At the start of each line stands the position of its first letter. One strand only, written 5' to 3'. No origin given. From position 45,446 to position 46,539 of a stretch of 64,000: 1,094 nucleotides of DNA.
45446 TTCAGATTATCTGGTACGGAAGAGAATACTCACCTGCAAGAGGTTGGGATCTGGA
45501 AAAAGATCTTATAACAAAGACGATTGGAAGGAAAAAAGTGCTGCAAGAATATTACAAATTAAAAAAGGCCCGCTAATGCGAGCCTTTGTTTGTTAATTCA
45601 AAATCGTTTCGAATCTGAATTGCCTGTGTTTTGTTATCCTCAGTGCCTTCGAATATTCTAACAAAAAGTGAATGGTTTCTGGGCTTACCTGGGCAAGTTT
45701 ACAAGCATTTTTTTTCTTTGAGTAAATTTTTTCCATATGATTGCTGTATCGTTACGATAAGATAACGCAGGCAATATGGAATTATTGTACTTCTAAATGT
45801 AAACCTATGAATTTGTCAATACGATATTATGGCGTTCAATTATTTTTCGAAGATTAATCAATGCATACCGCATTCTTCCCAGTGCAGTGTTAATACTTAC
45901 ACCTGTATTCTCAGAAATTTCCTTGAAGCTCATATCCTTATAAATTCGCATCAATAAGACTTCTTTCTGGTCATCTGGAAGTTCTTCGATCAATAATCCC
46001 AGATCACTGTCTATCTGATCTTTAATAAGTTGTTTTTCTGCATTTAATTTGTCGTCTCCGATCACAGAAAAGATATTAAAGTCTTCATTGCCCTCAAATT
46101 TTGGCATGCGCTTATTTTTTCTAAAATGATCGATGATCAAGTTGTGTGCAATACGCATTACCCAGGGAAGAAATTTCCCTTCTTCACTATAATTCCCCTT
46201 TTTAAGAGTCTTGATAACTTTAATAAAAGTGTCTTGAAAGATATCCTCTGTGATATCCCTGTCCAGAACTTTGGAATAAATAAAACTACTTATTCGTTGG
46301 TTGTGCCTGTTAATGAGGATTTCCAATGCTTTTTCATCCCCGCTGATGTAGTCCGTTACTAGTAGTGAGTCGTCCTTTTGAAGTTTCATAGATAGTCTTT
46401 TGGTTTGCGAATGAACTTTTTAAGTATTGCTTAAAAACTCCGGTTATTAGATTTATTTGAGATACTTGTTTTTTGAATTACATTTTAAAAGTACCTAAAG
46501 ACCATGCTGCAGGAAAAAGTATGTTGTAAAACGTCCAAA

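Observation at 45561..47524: Tandemly duplicated two-gene unit: ECF-type sigma factor plus an unannotated 47-aa ORF, with identical length and identical 68-nt spacing in both copies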

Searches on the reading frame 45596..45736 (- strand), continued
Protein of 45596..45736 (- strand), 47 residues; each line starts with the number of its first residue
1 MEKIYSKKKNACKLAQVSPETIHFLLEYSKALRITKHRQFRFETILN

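Call 52: list_cluster_members(proteins=[P0169, P0180, P0173, P0185, P0199, P0205, P0243, P0250, P0274, P0212])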
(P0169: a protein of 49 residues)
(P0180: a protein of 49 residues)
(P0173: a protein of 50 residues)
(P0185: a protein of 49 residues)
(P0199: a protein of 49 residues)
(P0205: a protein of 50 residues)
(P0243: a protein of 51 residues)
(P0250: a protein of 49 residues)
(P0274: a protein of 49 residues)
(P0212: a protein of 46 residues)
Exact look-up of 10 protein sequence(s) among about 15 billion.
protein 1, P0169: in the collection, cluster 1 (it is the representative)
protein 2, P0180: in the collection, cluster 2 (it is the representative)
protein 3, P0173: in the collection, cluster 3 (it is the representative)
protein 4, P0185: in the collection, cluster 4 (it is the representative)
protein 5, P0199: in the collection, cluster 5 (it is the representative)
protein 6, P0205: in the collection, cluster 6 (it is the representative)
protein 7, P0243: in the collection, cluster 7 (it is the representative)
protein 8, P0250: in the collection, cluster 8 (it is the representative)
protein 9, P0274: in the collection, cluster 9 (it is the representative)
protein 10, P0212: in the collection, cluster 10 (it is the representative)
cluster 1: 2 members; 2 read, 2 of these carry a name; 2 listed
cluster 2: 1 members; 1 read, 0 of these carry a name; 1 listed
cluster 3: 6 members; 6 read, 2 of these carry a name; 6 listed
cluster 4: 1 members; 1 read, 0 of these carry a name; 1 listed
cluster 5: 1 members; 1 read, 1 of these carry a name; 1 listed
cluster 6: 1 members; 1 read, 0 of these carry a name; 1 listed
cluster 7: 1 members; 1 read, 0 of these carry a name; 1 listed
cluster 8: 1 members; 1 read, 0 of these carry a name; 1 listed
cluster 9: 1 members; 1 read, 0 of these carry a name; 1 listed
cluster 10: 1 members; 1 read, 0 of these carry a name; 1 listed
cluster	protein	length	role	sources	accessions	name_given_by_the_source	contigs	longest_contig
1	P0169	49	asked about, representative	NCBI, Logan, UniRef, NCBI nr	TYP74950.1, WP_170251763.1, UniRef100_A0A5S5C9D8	hypothetical protein [Aquimarina intermedia] | Uncharacterized protein n=1 Tax=Aquimarina intermedia TaxID=350814 RepID=A0A5S5C9D8_9FLAO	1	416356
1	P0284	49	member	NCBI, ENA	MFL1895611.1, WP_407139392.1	hypothetical protein ACJRPK_07900 [Aquimarina sp. 2-A2]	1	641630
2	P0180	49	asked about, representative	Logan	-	-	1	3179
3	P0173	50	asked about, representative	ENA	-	-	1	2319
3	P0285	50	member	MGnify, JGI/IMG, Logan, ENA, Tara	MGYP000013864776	FL=1 | hypothetical protein | strand:- start:1926 stop:2078 length:153 start_codon:yes stop_codon:yes gene_type:complete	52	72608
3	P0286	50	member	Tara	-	strand:+ start:912 stop:1064 length:153 start_codon:yes stop_codon:yes gene_type:complete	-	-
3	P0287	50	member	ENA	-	-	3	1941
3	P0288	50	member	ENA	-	-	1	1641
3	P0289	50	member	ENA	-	-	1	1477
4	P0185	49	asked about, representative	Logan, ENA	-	-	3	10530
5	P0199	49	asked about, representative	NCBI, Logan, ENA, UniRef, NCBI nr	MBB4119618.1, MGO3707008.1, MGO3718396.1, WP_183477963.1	MAG: hypothetical protein ACTJGD_03580 [Mesonia hippocampi] | Uncharacterized protein n=1 Tax=Mesonia hippocampi TaxID=1628250 RepID=A0A840ENC0_9FLAO | hypothetical protein [Mesonia hippocampi]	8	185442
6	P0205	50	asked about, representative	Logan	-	-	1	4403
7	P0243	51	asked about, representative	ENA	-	-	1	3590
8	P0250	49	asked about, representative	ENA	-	-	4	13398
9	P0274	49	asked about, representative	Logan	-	-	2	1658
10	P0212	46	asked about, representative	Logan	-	-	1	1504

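Call 59: search_solved_structures(query=A5, max_evalue=10)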
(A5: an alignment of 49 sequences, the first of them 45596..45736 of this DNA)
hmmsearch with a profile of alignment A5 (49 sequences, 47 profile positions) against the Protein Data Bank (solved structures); distinct sequences matched with E-value up to 10: 0.

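Call 60: search_protein_families(library=pfam, alignment_id=A3, max_evalue=5)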
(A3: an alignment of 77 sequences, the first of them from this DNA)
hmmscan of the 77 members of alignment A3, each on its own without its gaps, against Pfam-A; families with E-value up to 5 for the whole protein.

A. member 1, seq(47 aa): 1 family
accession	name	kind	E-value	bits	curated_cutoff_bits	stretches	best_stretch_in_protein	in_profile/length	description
PF00376.29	MerR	-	0.22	11.8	28.2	1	11-25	5-19/38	MerR family regulatory protein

B. families by the number of members that match (of 77 scanned): 16 families
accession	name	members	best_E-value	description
PF08984.16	DUF1858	1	0.016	Domain of unknown function (DUF1858)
PF18532.6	DUF5621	1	0.036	Domain of unknown function (DUF5621)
PF06230.17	LpxI_C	1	0.039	LpxI C-terminal domain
PF23581.1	DUF7135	1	0.044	Domain of unknown function (DUF7135)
PF04841.19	Vps16_N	1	0.046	Vps16, N-terminal region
PF12651.13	RHH_3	1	0.061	Ribbon-helix-helix domain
PF25364.1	PH_NDK7_N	1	0.068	Nucleoside diphosphate kinase 7 N-terminal PH domain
PF14178.11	YppF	1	0.072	YppF-like protein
PF25600.1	TRIM_CC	1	0.081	TRIM protein coiled-coil region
PF04560.25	RNA_pol_Rpb2_7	1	0.082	RNA polymerase Rpb2, domain 7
PF24953.1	DUF7762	1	0.11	Domain of unknown function (DUF7762)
PF18512.6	BssB_TutG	1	0.12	Benzylsuccinate synthase beta subunit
PF09230.16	DFF40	1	0.12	DNA fragmentation factor 40 kDa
PF13688.12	Reprolysin_5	1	0.14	Metallo-peptidase family M12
PF03566.19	Peptidase_A21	1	0.18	Peptidase family A21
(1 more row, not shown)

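Call 63: find_encoding_contigs(protein=P0219, flank=2500, max_places=2)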
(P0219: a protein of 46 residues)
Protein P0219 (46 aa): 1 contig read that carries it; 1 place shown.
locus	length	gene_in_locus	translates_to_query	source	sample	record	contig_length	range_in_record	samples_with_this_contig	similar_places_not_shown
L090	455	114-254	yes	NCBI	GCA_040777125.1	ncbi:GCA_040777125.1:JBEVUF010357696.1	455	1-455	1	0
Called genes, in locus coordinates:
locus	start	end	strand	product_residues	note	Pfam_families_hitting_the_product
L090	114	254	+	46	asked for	-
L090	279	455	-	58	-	?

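Call 64: find_encoding_contigs(protein=P0267, flank=2500, max_places=2)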
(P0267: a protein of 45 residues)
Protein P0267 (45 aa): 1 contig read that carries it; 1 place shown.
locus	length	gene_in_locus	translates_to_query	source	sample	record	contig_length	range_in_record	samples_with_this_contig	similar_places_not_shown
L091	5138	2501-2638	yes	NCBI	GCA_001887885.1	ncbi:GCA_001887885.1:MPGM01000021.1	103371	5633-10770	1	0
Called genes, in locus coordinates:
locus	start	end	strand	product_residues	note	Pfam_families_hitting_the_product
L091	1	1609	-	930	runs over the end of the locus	PF00005:ABC_tran (faint), PF02463:SMC_N (weak), PF03193:RsgA_GTPase (faint), PF13191:AAA_16 (faint), PF13555:AAA_29 (faint), PF17760:UvrA_inter, PF17755:UvrA_DNA-bind, PF13304:AAA_21 (weak), +2 more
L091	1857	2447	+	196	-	PF04542:Sigma70_r2, PF08281:Sigma70_r4_2, PF04545:Sigma70_r4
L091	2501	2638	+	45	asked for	-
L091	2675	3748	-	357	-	PF08100:Dimerisation (weak), PF21212:Dimerisation2-like_dom, PF00891:Methyltransf_2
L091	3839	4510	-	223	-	PF00702:Hydrolase, PF12710:HAD (weak), PF13344:Hydrolase_6 (faint), PF13419:HAD_2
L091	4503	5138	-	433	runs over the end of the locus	PF01565:FAD_binding_4, PF04030:ALO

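Call 65: find_encoding_contigs(protein=P0165, flank=2500, max_places=2)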
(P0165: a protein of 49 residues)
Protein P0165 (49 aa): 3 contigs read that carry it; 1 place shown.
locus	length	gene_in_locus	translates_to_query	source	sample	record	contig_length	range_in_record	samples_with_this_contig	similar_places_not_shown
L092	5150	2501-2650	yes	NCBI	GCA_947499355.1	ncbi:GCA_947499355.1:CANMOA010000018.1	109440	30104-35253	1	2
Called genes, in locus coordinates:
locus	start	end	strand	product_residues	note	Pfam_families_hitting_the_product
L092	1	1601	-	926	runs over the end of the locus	PF00005:ABC_tran (faint), PF02463:SMC_N (faint), PF03193:RsgA_GTPase (faint), PF13191:AAA_16 (faint), PF13555:AAA_29 (faint), PF20703:nSTAND1 (faint), PF17760:UvrA_inter, PF17755:UvrA_DNA-bind, +3 more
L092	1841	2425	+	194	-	PF04542:Sigma70_r2, PF08281:Sigma70_r4_2, PF04545:Sigma70_r4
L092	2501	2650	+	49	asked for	-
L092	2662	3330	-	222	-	PF00730:HhH-GPD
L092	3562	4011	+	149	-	PF08534:Redoxin, PF00578:AhpC-TSA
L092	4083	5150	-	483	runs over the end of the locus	-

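Call 66: find_encoding_contigs(protein=P0199, flank=2500, max_places=2)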
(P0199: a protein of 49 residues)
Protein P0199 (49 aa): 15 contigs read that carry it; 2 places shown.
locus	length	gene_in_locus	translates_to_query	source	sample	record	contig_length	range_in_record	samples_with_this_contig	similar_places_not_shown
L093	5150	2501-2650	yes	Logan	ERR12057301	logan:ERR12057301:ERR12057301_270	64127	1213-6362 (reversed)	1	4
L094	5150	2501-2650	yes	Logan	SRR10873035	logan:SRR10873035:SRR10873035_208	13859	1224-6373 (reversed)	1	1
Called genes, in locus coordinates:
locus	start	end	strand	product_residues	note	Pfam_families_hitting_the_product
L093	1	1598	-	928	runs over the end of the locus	PF00005:ABC_tran (faint), PF02463:SMC_N (weak), PF13191:AAA_16 (faint), PF13555:AAA_29 (faint), PF20703:nSTAND1 (faint), PF17760:UvrA_inter, PF17755:UvrA_DNA-bind, PF13304:AAA_21 (weak), +2 more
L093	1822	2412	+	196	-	PF07638:Sigma70_ECF (weak), PF04542:Sigma70_r2, PF08281:Sigma70_r4_2, PF04545:Sigma70_r4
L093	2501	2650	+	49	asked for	-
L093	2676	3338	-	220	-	PF00730:HhH-GPD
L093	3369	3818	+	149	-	PF08534:Redoxin, PF00578:AhpC-TSA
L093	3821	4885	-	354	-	PF00465:Fe-ADH (weak), PF13685:Fe-ADH_2 (weak), PF01761:DHQ_synthase, PF24621:DHQS_C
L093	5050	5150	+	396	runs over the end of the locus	PF01619:Pro_dh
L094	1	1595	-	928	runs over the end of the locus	PF00005:ABC_tran (faint), PF02463:SMC_N (weak), PF13191:AAA_16 (faint), PF13555:AAA_29 (faint), PF20703:nSTAND1 (faint), PF17760:UvrA_inter, PF17755:UvrA_DNA-bind, PF13304:AAA_21 (weak), +2 more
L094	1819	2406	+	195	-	PF07638:Sigma70_ECF (weak), PF04542:Sigma70_r2, PF04545:Sigma70_r4, PF08281:Sigma70_r4_2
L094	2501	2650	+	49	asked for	-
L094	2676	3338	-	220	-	PF00730:HhH-GPD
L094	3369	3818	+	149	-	PF08534:Redoxin, PF00578:AhpC-TSA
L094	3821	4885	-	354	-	PF00465:Fe-ADH (weak), PF13685:Fe-ADH_2 (weak), PF01761:DHQ_synthase, PF24621:DHQS_C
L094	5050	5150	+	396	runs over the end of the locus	PF01619:Pro_dh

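Call 80: find_related_loci(query=A5, collection=viral_contigs, flank=3000)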
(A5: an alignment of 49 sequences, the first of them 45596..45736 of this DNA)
Query A5 (47 aa) in viral_contigs; peptide patterns used: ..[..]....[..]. (x = any residue, [..] = any of these).
153 stretches matched a pattern, but none encodes a relative of the query by tblastn (E <= 1e-3).

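Call 83: find_related_loci(query=A7, collection=metagenome_contigs, flank=1500)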
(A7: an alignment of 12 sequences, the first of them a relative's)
Query A7 (47 aa) in metagenome_contigs; peptide patterns used: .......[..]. (x = any residue, [..] = any of these).
600 stretches matched a pattern (row limit reached: there are more); 465 encode a relative of the query (tblastn E <= 1e-3); the best 80 are kept; 80 distinct loci.
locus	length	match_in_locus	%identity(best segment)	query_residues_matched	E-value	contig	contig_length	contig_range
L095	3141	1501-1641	74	1-47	2e-21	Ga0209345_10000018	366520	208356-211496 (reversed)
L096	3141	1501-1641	77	1-47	3e-21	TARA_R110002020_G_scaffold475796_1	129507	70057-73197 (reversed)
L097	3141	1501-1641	74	1-47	2e-20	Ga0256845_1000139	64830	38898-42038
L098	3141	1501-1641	74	1-47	3e-20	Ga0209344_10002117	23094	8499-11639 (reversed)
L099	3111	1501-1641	72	1-47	1e-19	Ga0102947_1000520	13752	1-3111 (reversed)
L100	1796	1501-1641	68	1-47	1e-17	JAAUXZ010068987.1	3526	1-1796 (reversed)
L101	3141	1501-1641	66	1-47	1e-17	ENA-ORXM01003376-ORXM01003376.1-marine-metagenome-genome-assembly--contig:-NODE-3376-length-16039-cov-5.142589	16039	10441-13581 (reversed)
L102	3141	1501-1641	64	1-47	5e-17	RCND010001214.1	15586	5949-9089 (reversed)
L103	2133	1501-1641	66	1-47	1e-16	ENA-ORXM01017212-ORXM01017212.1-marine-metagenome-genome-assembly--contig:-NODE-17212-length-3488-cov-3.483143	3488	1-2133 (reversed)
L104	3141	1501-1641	68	1-47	1e-16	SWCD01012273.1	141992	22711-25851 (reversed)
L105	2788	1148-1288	62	1-47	1e-16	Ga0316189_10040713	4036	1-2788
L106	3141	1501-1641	62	1-47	3e-16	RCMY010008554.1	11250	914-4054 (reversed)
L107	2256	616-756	62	1-47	3e-16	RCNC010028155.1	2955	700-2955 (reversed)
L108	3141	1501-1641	62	1-47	4e-16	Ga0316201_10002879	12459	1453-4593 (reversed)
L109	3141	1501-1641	62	1-47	5e-16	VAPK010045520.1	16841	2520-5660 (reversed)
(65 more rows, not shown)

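Call 96: predict_structure(alignment_id=A7)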
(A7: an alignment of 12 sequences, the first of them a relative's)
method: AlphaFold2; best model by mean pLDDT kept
length: 47 residues; sequences in the alignment: 12
mean_pLDDT: 64.0   pTM: 0.32
mean pLDDT of the five models: 64.0, 63.4, 62.5, 61.2, 59.9
residues with pLDDT >= 90: 0; 70-90: 14; 50-70: 31; < 50: 2
segments of 3 or more residues with pLDDT < 50: none
pLDDT, mean of each block of 10 residues (from residue 1): 57 66 80 61 52
secondary structure, 60 per line:
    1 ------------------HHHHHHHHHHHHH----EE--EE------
elements in order: H19-31

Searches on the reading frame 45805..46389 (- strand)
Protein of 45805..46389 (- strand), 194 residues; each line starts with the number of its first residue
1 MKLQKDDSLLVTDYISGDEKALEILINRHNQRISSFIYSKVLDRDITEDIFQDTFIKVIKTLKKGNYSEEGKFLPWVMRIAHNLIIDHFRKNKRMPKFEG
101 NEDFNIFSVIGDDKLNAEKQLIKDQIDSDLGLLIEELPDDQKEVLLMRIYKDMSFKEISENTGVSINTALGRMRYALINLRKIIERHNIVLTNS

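Call 3: search_protein_families(library=pfam, proteins=[window:45805-46389:-], max_evalue=1)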
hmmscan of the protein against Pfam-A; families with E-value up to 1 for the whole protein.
window:45805-46389:- (194 aa): 7 families
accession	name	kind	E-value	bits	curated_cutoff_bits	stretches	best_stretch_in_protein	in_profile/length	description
PF04542.20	Sigma70_r2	-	2.5e-14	53.3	24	1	25-94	1-70/71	Sigma-70 region 2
PF08281.18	Sigma70_r4_2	-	1.4e-10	41.1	25.7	1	130-168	4-42/54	Sigma-70, region 4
PF04545.22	Sigma70_r4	-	1.9e-08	34.2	24.1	1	134-182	2-50/50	Sigma-70, region 4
PF07638.17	Sigma70_ECF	-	0.00011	22.6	21.1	1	13-176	10-175/185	ECF sigma factor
PF12645.13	HTH_16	-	0.029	14.9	22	1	16-64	9-63/65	Helix-turn-helix domain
PF13542.12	HTH_Tnp_ISL3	-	0.067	13.1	27.4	1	151-174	25-48/51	Helix-turn-helix domain of transposase family ISL3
PF21291.3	CYNS_N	-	0.22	11.9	27.1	1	143-166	7-30/69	Cyanate hydratase, N-terminal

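Call 4: search_protein_families(library=ncbifam, proteins=[window:45805-46389:-], max_evalue=1)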
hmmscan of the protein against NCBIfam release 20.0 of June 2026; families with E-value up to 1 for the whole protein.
window:45805-46389:- (194 aa): 115 families (the best 25 are shown)
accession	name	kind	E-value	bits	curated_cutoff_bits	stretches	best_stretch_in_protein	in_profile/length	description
NF009166.1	PRK12513.1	equivalog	1.1e-45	155.7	206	1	4-185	6-187/193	RNA polymerase sigma factor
TIGR02937.1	sigma70-ECF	superfamily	5e-25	88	42.9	1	21-182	2-163/165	sigma-70 family RNA polymerase sigma factor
NF007215.0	PRK09637.1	equivalog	3.4e-24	85.8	212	1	23-185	4-155/181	RNA polymerase sigma factor SigZ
TIGR02950.1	SigM_subfam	subfamily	6.1e-23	81.4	147.95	1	22-168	2-142/159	RNA polymerase sigma factor, SigM family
NF007223.0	PRK09641.1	equivalog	7.5e-23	81.3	209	1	12-184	10-184/187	RNA polymerase sigma factor SigW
NF007216.0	PRK09638.1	equivalog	9.4e-23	80.9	194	1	4-187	2-177/180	RNA polymerase sigma factor SigY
TIGR02985.1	Sig70_bacteroi1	subfamily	4.2e-22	79.1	126.4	1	25-183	6-161/162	RNA polymerase sigma-70 factor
NF006930.0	PRK09415.1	subfamily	1e-21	77.6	198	1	17-186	13-177/179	RNA polymerase factor sigma C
TIGR02959.1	SigZ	equivalog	2.1e-21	76.5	168.65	1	27-185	2-149/170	RNA polymerase sigma factor SigZ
TIGR02952.1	Sig70_famx2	equivalog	1.3e-20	74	206.45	1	16-175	7-160/170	ECF subfamily RNA polymerase sigma factor, BldN family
NF008888.0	PRK11922.1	equivalog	1.5e-20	73.8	204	1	4-186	14-198/231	RNA polymerase sigma factor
NF004113.0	PRK05602.1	equivalog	3.2e-19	69.4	208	1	4-187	29-204/211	RNA polymerase sigma factor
NF009171.0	PRK12518.1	equivalog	1.3e-18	67.5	208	1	4-189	11-189/191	RNA polymerase sigma factor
NF009193.0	PRK12541.1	equivalog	1.9e-18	67.2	171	1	20-167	5-143/161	RNA polymerase sigma factor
TIGR02948.1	SigW_bacill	equivalog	6.5e-18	65.5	243.1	1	12-183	10-183/187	RNA polymerase sigma factor SigW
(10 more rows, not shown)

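Call 10: find_related_loci(query=A2, collection=genome_contigs, flank=3000)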
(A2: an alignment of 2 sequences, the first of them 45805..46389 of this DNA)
Query A2 (194 aa) in genome_contigs; peptide patterns used: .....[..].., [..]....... (x = any residue, [..] = any of these).
599 stretches matched a pattern (row limit reached: there are more); 540 encode a relative of the query (tblastn E <= 1e-3); the best 80 are kept; 80 distinct loci.
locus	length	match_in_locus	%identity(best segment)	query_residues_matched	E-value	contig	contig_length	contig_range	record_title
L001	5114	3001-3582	96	1-194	2e-122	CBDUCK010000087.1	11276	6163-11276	MAG TPA_asm: uncultured Muriicola sp. isolate ERR2431959_binner13_Refined_42 genome assembly, contig: ERZ23878264.1697,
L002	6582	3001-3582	95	1-194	5e-122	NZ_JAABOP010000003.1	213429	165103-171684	Muriicola jejuensis strain KCTC 22299 Scaffold3_1, whole genome shotgun sequence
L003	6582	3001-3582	95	1-194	5e-122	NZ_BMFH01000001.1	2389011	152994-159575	Muriicola marianensis strain CGMCC 1.12606 sequence1, whole genome shotgun sequence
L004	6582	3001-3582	96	1-194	2e-121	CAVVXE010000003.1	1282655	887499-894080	MAG: uncultured Flavobacteriaceae bacterium isolate MFD09779.bin.1.6 genome assembly, contig: contig_37301, whole genome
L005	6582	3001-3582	94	1-194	3e-120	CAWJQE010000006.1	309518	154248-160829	MAG: uncultured Flavobacteriaceae bacterium isolate MFD03551.bin.3.102 genome assembly, contig: contig_18273, whole geno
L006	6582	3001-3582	94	1-194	6e-120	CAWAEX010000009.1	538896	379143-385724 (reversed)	MAG: uncultured Flavobacteriaceae bacterium isolate MFD03551.bin.2.79 genome assembly, contig: contig_18289, whole genom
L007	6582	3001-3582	93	1-194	9e-120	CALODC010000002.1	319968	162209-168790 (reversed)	MAG: uncultured Flavobacteriaceae bacterium isolate HOU_bin.0144 genome assembly, contig: contig_15510, whole genome sho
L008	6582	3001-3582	94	1-194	1e-119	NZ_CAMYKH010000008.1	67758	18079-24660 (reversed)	MAG: uncultured Muriicola sp. isolate FO_Bacteroidota_14 scaffold_157, whole genome shotgun sequence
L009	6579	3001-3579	93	1-193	1e-118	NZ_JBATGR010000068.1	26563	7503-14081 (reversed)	MAG: Eudoraea sp. isolate MFD10295_ilm_asm_bin14 k127_24310, whole genome shotgun sequence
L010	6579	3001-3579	94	1-193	8e-119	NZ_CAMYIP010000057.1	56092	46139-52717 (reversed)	MAG: uncultured Eudoraea sp. isolate FCS_Bacteroidota_07 scaffold_193, whole genome shotgun sequence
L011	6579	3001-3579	93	1-193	1e-118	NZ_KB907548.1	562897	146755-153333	Eudoraea adriatica DSM 19308 G504DRAFT_scaffold00003.3, whole genome shotgun sequence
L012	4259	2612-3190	94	1-193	5e-120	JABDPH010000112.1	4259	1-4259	MAG: Eudoraea sp. isolate Site_B9 k127_993171, whole genome shotgun sequence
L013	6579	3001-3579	93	1-193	7e-119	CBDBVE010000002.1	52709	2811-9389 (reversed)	MAG: Flavobacteriaceae bacterium isolate 7a1c9ae6-3e9e-4446-a2fc-b01be9bc7c34 genome assembly, contig: contig_2, whole g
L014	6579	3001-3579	93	1-193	2e-118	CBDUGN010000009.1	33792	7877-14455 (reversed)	MAG TPA_asm: uncultured Eudoraea sp. isolate SRR22808128_concoct_9 genome assembly, contig: ERZ25043442.481, whole genom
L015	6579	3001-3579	93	1-193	4e-118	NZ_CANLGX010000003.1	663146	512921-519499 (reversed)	Uncultured Eudoraea sp. isolate 2-1786-n2.fasta NODE_3, whole genome shotgun sequence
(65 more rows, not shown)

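Call 58: search_solved_structures(query=window:45808-46389:-, max_evalue=0.00001)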
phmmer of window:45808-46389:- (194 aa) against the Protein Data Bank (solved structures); distinct sequences matched with E-value up to 0.00001: 15.
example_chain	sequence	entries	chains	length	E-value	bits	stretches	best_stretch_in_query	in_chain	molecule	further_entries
6in7_B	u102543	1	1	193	7.4e-16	61.6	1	3-173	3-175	RNA polymerase sigma-H factor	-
8z6g_B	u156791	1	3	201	7.6e-16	61.6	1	3-173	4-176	RNA polymerase sigma factor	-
5wuq_A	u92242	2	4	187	2.2e-11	47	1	16-182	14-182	ECF RNA polymerase sigma factor SigW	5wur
1or7_A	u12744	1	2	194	5.5e-11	45.7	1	4-173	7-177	RNA polymerase sigma-E factor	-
6jbq_F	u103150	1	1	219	8.1e-11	45.2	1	4-173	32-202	ECF RNA polymerase sigma-E factor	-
9m9d_F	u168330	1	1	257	1.7e-10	44.1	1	23-184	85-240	ECF RNA polymerase sigma factor SigE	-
9m9e_F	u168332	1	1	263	1.8e-10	44.1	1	23-184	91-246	ECF RNA polymerase sigma factor SigE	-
9m98_F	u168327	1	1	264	1.8e-10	44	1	23-184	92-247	ECF RNA polymerase sigma factor SigE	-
4cxf_A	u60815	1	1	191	1.7e-07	34.4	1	6-184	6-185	RNA POLYMERASE SIGMA FACTOR CNRH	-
5or5_A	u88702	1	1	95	5.3e-07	32.8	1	4-87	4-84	ECF RNA polymerase sigma-E factor,ECF RNA polymerase sigma factor SigW,ECF RNA polymerase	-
2map_A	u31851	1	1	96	9.6e-07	31.9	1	4-87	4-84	RNA polymerase sigma factor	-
2mao_A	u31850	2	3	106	9.8e-07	31.9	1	4-88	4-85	RNA polymerase sigma factor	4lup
6dxo_A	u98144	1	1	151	2.6e-06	30.5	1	16-93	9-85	RNA polymerase ECF-subfamily sigma factor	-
2q1z_A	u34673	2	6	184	4.7e-06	29.7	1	18-182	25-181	RpoE, ECF SigE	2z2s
4nqw_A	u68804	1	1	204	7.4e-06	29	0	14-184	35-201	ECF RNA polymerase sigma factor SigK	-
